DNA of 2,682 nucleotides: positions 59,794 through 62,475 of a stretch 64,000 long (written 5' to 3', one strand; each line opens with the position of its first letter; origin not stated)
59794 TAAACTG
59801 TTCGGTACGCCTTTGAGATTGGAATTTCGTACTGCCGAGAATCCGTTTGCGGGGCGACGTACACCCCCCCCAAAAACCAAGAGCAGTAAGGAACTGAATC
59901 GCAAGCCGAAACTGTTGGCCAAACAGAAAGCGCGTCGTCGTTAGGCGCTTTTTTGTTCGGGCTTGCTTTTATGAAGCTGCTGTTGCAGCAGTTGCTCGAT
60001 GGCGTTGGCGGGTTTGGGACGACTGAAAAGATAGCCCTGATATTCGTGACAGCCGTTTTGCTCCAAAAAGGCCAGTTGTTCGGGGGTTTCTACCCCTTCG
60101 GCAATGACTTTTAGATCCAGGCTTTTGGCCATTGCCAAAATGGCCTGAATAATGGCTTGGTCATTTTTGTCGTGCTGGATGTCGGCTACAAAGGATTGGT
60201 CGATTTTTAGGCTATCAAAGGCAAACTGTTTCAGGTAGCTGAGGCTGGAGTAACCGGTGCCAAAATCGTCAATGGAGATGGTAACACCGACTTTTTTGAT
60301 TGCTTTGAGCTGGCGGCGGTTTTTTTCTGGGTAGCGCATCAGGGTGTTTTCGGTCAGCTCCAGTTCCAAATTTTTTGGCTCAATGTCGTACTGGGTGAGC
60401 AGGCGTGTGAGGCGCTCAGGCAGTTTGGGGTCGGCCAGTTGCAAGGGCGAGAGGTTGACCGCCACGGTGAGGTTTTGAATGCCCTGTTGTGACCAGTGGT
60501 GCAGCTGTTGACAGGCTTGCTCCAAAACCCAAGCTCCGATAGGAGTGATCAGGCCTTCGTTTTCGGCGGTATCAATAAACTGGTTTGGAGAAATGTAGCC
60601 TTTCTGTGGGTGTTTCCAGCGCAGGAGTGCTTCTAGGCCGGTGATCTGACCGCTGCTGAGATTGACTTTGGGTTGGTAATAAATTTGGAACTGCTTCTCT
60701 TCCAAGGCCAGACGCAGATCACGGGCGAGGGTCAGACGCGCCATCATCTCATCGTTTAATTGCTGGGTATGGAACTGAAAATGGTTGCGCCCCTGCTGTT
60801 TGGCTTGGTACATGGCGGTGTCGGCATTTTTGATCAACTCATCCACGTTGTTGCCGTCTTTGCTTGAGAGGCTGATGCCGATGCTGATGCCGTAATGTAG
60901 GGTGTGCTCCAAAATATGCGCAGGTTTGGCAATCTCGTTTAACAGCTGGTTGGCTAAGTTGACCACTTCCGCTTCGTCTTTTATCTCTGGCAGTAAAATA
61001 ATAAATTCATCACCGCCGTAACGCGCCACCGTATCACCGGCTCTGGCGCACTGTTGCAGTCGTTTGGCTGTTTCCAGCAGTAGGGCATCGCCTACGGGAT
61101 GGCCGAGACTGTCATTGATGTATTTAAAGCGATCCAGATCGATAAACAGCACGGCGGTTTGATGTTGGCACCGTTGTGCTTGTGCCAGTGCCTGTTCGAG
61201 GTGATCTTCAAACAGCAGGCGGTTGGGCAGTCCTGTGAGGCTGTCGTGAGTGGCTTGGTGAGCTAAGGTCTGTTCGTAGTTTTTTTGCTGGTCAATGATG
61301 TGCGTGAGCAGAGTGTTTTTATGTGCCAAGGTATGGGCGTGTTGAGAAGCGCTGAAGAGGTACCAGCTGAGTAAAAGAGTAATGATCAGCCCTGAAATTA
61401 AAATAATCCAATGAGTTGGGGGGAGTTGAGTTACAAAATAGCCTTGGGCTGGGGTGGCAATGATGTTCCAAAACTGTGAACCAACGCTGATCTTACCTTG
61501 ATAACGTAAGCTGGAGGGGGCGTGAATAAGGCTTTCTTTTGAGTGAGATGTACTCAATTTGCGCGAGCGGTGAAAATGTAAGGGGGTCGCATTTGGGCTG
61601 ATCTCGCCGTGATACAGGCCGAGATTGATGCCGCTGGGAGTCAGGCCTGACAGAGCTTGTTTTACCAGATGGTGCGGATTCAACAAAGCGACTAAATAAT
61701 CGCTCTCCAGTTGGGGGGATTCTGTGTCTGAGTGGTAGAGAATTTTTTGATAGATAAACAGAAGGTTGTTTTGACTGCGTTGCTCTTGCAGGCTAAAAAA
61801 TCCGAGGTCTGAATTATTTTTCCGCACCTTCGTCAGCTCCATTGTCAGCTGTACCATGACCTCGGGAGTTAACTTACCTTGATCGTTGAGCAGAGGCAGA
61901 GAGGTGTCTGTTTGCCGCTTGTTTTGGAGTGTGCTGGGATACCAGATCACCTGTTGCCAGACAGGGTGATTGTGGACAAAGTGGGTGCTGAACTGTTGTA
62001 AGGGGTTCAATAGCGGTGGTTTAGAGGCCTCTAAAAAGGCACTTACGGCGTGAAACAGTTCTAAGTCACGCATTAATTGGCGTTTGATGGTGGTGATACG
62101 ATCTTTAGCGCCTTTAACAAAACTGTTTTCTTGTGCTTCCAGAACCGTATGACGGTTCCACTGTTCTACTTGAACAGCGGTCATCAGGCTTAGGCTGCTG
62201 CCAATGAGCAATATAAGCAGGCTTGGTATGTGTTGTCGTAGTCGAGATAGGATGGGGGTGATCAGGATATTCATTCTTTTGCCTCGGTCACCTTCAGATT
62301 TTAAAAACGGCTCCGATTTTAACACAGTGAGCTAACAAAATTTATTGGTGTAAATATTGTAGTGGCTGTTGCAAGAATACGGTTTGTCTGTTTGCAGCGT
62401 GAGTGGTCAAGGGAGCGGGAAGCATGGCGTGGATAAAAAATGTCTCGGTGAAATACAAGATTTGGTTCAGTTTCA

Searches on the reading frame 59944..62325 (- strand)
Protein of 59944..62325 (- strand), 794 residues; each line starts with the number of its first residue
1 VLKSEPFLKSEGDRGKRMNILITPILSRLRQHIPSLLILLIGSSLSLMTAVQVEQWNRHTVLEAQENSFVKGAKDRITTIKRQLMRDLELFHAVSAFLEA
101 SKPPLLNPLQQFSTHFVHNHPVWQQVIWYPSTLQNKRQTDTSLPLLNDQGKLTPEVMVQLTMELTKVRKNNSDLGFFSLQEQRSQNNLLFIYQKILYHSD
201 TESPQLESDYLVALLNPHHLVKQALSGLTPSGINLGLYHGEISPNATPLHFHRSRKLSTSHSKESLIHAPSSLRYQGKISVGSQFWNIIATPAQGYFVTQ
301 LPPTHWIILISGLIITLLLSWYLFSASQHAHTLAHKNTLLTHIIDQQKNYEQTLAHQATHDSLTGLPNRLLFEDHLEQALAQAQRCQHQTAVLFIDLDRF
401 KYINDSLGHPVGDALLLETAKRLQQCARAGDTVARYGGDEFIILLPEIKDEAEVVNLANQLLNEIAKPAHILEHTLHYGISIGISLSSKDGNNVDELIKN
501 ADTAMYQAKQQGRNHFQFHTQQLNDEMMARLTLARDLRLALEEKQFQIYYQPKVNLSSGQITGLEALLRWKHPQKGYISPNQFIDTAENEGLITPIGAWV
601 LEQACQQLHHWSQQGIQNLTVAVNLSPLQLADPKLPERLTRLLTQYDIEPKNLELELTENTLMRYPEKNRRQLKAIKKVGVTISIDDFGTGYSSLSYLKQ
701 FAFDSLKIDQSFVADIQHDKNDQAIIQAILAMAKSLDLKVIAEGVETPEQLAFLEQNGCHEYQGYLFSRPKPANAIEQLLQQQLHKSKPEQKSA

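Call 84: search_protein_families(library=pfam, proteins=[window:59944-62325:-], max_evalue=0.00001)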
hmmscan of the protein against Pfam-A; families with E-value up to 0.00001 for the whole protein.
window:59944-62325:- (794 aa): 2 families
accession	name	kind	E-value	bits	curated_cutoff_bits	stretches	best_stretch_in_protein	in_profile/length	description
PF00563.25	EAL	-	8.2e-83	277.8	31.3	1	535-770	2-236/236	EAL domain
PF00990.26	GGDEF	-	8.9e-57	191.8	23.8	1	358-515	1-161/161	Diguanylate cyclase, GGDEF domain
